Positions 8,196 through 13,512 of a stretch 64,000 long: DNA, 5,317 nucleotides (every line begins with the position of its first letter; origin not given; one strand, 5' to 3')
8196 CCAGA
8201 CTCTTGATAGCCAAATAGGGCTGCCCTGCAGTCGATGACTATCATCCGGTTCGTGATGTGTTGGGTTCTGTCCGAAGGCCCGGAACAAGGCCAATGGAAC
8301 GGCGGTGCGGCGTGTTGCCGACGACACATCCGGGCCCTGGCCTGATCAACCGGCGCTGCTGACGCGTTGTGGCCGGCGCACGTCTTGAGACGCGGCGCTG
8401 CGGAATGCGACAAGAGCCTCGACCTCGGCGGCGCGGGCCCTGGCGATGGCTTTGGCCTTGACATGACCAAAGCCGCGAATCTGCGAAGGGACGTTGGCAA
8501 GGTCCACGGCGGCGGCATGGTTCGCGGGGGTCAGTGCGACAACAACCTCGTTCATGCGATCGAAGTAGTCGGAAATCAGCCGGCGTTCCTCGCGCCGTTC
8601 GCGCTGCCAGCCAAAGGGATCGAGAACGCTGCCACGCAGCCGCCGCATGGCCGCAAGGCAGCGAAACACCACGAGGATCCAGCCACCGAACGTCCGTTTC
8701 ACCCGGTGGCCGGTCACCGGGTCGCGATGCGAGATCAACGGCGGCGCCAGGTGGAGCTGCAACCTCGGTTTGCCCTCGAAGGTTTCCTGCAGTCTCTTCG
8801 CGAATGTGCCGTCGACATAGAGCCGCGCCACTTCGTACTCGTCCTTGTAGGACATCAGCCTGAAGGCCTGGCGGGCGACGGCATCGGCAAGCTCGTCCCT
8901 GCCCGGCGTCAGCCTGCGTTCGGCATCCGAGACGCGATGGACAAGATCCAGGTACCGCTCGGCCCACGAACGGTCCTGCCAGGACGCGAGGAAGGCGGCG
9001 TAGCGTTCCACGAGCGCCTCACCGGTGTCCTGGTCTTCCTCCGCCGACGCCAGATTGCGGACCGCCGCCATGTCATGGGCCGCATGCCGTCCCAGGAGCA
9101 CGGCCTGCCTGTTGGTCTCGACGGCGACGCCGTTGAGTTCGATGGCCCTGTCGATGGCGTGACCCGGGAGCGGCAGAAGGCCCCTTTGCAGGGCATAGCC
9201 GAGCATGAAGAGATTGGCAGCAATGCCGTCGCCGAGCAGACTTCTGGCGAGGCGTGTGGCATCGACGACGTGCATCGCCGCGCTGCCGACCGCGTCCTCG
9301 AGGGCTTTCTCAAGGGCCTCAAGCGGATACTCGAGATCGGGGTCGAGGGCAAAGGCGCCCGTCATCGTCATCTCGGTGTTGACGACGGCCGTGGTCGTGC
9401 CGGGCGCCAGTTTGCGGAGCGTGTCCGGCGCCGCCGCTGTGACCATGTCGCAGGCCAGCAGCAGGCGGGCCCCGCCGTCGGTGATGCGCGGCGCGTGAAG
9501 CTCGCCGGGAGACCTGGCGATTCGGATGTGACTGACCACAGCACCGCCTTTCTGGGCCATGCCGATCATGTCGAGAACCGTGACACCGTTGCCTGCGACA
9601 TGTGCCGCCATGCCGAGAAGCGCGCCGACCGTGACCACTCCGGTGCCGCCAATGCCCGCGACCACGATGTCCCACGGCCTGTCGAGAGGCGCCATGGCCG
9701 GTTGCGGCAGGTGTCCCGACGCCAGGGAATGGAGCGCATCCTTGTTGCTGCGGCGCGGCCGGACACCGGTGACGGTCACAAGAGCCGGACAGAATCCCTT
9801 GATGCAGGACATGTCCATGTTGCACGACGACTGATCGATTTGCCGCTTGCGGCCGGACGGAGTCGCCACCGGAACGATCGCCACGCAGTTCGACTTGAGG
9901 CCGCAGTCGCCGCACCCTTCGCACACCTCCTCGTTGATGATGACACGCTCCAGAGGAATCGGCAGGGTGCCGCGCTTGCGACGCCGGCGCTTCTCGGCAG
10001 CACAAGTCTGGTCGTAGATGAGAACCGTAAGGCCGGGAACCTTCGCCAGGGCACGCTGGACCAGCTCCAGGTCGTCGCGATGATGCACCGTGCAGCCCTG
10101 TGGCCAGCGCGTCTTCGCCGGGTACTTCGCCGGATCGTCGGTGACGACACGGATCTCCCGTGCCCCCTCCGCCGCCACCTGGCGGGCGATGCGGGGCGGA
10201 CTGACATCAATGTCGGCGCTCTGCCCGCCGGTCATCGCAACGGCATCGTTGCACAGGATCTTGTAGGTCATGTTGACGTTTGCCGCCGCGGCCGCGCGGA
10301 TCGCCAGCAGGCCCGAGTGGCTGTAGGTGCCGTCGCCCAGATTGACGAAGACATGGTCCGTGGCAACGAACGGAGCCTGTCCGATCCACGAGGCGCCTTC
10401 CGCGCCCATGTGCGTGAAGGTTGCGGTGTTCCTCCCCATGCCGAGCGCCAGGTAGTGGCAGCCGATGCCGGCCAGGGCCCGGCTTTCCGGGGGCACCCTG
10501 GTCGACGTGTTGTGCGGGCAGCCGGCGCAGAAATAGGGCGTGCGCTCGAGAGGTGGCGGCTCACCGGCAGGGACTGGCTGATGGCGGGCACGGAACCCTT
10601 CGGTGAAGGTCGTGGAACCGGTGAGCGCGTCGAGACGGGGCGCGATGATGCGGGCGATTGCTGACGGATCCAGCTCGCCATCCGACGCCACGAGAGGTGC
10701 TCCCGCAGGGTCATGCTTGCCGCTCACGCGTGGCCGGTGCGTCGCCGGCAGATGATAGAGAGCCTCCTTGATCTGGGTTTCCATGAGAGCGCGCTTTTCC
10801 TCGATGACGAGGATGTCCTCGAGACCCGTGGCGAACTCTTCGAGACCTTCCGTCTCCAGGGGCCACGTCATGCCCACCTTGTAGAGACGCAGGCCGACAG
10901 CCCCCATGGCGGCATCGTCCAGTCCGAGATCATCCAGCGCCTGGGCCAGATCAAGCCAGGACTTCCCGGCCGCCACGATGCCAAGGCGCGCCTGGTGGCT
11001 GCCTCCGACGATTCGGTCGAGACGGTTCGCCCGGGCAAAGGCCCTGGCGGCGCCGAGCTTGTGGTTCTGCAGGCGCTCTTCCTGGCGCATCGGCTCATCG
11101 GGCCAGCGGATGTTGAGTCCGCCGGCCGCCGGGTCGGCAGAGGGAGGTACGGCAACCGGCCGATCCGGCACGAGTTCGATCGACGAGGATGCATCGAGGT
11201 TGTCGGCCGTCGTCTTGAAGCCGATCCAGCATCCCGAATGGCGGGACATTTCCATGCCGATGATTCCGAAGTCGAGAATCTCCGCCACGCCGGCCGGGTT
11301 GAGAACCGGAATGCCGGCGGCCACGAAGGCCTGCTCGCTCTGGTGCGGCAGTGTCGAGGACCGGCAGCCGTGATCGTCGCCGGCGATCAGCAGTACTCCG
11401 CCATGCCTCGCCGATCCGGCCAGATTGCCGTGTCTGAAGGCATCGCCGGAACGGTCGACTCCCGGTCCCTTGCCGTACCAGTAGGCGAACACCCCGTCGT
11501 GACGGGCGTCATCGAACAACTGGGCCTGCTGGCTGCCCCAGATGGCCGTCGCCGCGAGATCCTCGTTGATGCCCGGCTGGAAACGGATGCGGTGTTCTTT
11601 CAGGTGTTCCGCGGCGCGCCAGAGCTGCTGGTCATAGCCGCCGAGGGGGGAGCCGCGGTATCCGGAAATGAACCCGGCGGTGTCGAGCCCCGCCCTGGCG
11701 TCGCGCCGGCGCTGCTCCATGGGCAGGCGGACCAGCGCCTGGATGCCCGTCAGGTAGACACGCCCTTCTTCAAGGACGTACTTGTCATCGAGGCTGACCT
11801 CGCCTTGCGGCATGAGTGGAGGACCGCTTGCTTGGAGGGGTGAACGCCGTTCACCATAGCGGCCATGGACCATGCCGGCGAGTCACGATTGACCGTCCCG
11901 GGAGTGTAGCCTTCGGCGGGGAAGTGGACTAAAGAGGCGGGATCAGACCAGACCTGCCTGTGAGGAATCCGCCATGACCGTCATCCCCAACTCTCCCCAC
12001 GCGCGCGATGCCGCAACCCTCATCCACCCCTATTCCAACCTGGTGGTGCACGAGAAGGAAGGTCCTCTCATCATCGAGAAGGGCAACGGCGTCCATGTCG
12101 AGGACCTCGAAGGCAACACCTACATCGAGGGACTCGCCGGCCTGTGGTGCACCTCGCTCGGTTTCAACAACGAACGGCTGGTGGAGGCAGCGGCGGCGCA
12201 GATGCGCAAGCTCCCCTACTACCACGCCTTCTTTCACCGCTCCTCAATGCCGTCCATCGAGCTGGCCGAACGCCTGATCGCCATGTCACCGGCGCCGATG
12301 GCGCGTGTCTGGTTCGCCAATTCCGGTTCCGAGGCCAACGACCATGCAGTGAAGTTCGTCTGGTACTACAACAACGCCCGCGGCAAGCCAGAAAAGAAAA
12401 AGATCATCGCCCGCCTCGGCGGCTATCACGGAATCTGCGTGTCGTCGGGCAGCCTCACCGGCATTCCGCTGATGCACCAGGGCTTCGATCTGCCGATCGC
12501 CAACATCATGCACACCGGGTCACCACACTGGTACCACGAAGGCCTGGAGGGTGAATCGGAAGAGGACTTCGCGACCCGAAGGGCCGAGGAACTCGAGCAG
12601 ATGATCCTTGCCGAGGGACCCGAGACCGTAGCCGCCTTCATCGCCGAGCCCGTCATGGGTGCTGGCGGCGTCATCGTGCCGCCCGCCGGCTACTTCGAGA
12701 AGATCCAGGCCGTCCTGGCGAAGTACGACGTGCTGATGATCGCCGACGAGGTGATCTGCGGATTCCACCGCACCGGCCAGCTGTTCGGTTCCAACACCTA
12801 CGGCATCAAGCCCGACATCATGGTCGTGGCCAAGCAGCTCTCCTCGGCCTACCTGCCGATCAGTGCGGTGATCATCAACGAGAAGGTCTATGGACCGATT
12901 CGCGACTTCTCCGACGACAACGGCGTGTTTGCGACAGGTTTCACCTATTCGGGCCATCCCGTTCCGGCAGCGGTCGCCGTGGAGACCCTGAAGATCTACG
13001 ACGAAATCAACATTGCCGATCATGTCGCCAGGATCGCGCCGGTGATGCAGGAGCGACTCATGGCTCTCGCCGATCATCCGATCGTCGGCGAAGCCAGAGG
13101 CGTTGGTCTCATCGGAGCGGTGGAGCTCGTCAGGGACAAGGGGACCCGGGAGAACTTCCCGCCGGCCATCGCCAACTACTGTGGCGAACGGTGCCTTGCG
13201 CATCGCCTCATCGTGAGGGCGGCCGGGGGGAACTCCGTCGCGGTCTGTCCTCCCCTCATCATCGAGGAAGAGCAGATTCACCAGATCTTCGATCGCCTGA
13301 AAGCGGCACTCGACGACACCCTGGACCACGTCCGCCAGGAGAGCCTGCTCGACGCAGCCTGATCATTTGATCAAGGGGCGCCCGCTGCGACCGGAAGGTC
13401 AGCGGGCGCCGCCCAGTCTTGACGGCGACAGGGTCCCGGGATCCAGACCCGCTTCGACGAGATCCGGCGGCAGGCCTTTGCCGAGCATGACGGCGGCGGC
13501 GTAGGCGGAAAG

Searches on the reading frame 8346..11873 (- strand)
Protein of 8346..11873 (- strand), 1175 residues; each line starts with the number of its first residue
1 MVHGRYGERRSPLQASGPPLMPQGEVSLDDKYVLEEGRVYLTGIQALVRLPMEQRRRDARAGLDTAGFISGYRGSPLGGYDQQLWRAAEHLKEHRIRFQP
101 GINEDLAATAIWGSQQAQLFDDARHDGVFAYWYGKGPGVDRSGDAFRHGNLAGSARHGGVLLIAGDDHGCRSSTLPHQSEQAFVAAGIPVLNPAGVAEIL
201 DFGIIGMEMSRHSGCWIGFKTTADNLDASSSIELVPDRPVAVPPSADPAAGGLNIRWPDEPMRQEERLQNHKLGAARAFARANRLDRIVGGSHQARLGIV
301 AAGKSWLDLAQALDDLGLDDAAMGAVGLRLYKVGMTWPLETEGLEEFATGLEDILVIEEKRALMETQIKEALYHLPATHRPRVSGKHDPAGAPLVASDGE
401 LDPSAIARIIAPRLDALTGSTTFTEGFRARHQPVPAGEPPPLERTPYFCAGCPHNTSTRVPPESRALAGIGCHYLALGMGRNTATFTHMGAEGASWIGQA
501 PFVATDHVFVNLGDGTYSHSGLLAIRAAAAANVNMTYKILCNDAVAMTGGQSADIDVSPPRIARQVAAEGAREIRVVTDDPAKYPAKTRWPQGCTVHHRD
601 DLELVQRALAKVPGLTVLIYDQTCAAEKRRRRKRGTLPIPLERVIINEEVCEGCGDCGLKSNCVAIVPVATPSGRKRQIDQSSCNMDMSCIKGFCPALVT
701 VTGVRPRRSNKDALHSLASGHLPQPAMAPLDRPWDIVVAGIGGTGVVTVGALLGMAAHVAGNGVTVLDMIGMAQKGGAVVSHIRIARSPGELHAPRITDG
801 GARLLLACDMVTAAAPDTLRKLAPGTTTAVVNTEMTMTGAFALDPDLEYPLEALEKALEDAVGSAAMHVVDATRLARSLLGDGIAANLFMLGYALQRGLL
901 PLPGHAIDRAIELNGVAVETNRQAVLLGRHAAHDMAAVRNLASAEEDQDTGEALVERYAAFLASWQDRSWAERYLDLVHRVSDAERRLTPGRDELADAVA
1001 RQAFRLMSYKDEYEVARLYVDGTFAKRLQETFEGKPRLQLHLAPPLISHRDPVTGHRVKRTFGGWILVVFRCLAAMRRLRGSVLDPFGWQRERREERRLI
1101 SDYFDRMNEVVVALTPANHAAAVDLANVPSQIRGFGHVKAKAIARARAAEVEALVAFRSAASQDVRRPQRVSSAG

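Call 92: search_protein_families(library=pfam, proteins=[window:8346-11873:-], max_evalue=0.00001)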
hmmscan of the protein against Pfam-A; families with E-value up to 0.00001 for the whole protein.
window:8346-11873:- (1175 aa): 3 families
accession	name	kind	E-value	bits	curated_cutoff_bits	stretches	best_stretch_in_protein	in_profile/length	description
PF20169.3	DUF6537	-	3.4e-63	213.7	27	1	953-1149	3-200/203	Family of unknown function (DUF6537)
PF01558.24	POR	-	9.3e-22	78.4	27.4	1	742-929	1-172/173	Pyruvate ferredoxin/flavodoxin oxidoreductase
PF02775.26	TPP_enzyme_C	-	8.2e-06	26.1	21.9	0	482-605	23-136/151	Thiamine pyrophosphate enzyme, C-terminal TPP binding domain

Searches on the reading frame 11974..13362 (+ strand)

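Call 92: search_protein_families(library=pfam, proteins=[window:11974-13362:+], max_evalue=0.00001)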
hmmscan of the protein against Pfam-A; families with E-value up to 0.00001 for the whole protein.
window:11974-13362:+ (462 aa): 1 family
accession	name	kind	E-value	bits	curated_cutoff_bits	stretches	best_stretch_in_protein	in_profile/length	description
PF00202.27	Aminotran_3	-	1e-86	291.6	30.5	1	30-446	9-403/403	Aminotransferase class-III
